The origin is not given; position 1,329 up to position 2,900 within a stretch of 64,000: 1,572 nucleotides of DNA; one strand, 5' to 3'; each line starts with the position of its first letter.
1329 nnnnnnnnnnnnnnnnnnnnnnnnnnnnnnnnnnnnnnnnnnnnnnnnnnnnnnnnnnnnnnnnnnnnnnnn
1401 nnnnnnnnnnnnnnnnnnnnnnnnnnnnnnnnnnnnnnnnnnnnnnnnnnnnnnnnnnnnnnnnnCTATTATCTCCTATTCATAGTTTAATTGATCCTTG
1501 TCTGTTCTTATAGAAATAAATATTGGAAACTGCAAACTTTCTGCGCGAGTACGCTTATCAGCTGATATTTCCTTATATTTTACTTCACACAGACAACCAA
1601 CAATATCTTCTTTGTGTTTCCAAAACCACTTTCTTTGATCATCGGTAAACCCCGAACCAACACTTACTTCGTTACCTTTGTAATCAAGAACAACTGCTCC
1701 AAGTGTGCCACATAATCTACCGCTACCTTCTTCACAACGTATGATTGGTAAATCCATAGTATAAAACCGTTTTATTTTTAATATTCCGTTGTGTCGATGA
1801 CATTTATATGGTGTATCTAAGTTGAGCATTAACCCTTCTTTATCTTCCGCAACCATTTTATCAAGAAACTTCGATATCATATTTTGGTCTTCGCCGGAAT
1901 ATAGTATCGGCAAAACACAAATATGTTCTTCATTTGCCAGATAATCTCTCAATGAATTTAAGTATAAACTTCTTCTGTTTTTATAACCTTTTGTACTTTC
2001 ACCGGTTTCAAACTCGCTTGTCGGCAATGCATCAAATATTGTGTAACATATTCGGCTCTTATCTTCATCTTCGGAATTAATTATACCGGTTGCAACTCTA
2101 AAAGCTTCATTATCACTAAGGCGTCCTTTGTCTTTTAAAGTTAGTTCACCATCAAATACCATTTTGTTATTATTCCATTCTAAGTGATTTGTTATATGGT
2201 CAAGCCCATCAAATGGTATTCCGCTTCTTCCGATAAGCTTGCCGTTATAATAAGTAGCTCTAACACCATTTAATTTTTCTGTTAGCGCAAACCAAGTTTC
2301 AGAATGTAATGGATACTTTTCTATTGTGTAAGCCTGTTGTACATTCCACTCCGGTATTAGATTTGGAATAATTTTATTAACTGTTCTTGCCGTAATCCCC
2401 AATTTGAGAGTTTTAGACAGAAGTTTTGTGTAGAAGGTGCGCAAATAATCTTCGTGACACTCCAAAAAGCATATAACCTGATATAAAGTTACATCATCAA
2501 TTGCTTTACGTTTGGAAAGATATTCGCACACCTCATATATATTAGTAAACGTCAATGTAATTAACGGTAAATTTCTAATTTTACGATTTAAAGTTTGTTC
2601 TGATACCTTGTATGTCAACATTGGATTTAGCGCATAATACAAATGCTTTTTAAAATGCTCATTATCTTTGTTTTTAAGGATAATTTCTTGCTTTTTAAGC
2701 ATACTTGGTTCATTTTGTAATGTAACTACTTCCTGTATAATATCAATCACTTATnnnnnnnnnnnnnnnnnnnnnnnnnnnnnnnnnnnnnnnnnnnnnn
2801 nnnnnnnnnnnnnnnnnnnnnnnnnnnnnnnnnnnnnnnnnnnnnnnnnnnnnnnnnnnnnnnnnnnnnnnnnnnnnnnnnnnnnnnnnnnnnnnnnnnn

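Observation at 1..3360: Tightly coupled macro domain - ATP-dependent ligase - NadE-like - cysteine desulfurase operon next to the prophage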

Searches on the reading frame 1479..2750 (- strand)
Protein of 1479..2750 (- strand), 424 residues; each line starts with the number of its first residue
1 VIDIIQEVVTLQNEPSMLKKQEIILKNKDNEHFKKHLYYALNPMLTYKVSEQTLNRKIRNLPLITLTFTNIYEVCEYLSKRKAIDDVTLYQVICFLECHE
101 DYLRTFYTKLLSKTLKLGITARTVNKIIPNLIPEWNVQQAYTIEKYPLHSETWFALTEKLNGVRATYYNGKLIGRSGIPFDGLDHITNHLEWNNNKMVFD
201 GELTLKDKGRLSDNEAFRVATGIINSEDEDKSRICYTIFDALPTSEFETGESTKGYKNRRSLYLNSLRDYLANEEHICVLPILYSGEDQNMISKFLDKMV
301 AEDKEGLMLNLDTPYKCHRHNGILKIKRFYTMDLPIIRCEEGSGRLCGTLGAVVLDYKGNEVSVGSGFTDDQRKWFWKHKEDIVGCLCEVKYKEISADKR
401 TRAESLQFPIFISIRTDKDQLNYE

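Call 4: search_protein_families(library=pfam, proteins=[window:1479-2750:-], max_evalue=0.01)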
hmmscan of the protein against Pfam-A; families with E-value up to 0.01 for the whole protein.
window:1479-2750:- (424 aa): 3 families
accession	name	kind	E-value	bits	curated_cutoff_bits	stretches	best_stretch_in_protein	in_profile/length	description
PF14743.12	DNA_ligase_OB_2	-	1.3e-10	41.5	28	1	341-415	1-66/66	DNA ligase OB-like domain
PF01068.26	DNA_ligase_A_M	-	1.1e-07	32.2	26.2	1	154-327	22-204/204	ATP dependent DNA ligase domain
PF04679.21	DNA_ligase_A_C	-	0.0005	20.9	27.5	0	387-418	68-94/94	ATP dependent DNA ligase C terminal region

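Call 5: search_protein_families(library=phrogs, proteins=[window:1479-2750:-], max_evalue=0.01)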
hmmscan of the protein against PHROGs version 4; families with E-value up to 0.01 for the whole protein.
window:1479-2750:- (424 aa): 2 families
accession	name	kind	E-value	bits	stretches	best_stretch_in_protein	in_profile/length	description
phrog_114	-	DNA, RNA and nucleotide metabolism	2.1e-71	242.3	1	1-420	88-503/634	ATP-dependent DNA ligase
phrog_12420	-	DNA, RNA and nucleotide metabolism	2.4e-09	38.4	1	15-132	18-132/133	ATP-dependent DNA ligase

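Call 6: search_protein_families(library=ncbifam, proteins=[window:1479-2750:-], max_evalue=0.01)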
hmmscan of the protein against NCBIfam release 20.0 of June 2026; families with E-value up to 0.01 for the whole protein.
window:1479-2750:- (424 aa): 4 families
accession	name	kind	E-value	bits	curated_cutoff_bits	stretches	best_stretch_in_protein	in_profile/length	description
NF006592.0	PRK09125.1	equivalog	1.3e-23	83.5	200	1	152-416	44-281/283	DNA ligase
NF002868.0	PRK03180.1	equivalog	1.3e-09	37.3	641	1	191-358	249-411/509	ATP-dependent DNA ligase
TIGR00574.1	dnl1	superfamily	4.9e-06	25.5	217.8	1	189-354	238-408/527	ATP-dependent DNA ligase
NF041331.1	LigA_Halo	equivalog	0.004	15.7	830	0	267-420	366-538/552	ATP-dependent DNA ligase LigA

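Call 75: search_solved_structures(query=window:1479-2750:-, max_evalue=0.001, show_alignments=1)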
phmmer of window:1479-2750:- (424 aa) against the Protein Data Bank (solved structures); distinct sequences matched with E-value up to 0.001: 12.
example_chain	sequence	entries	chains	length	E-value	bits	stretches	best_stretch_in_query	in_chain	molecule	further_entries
6rau_I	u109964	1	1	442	7.5e-21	77.8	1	10-415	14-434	ATP-dependent DNA ligase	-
6rar_I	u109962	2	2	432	1.1e-20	77.3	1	10-413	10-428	ATP-dependent DNA ligase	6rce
6ras_I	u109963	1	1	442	1.9e-20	76.5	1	10-415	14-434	ATP-dependent DNA ligase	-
8u6x_A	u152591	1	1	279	2e-11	46.8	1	279-419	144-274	DNA ligase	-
9fzx_A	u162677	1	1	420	2.7e-10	43.1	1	217-422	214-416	DNA ligase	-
1p8l_A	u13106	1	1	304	5e-10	42.2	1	348-419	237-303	PBCV-1 DNA ligase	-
2q2t_A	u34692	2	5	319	6.5e-10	41.8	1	348-419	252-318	Chlorella virus DNA ligase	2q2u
4d05_A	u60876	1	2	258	6.5e-10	41.8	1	152-374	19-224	ATP-DEPENDENT DNA LIGASE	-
1fvi_A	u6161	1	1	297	1.8e-09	40.3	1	348-419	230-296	CHLORELLA VIRUS DNA LIGASE-ADENYLATE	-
7obn_A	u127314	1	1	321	1e-07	34.6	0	157-341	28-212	DNA ligase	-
6dt1_A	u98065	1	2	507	2.6e-05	26.6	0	15-154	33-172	DNA ligase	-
6gdr_A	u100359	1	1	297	4e-05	26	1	259-374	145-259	DNA ligase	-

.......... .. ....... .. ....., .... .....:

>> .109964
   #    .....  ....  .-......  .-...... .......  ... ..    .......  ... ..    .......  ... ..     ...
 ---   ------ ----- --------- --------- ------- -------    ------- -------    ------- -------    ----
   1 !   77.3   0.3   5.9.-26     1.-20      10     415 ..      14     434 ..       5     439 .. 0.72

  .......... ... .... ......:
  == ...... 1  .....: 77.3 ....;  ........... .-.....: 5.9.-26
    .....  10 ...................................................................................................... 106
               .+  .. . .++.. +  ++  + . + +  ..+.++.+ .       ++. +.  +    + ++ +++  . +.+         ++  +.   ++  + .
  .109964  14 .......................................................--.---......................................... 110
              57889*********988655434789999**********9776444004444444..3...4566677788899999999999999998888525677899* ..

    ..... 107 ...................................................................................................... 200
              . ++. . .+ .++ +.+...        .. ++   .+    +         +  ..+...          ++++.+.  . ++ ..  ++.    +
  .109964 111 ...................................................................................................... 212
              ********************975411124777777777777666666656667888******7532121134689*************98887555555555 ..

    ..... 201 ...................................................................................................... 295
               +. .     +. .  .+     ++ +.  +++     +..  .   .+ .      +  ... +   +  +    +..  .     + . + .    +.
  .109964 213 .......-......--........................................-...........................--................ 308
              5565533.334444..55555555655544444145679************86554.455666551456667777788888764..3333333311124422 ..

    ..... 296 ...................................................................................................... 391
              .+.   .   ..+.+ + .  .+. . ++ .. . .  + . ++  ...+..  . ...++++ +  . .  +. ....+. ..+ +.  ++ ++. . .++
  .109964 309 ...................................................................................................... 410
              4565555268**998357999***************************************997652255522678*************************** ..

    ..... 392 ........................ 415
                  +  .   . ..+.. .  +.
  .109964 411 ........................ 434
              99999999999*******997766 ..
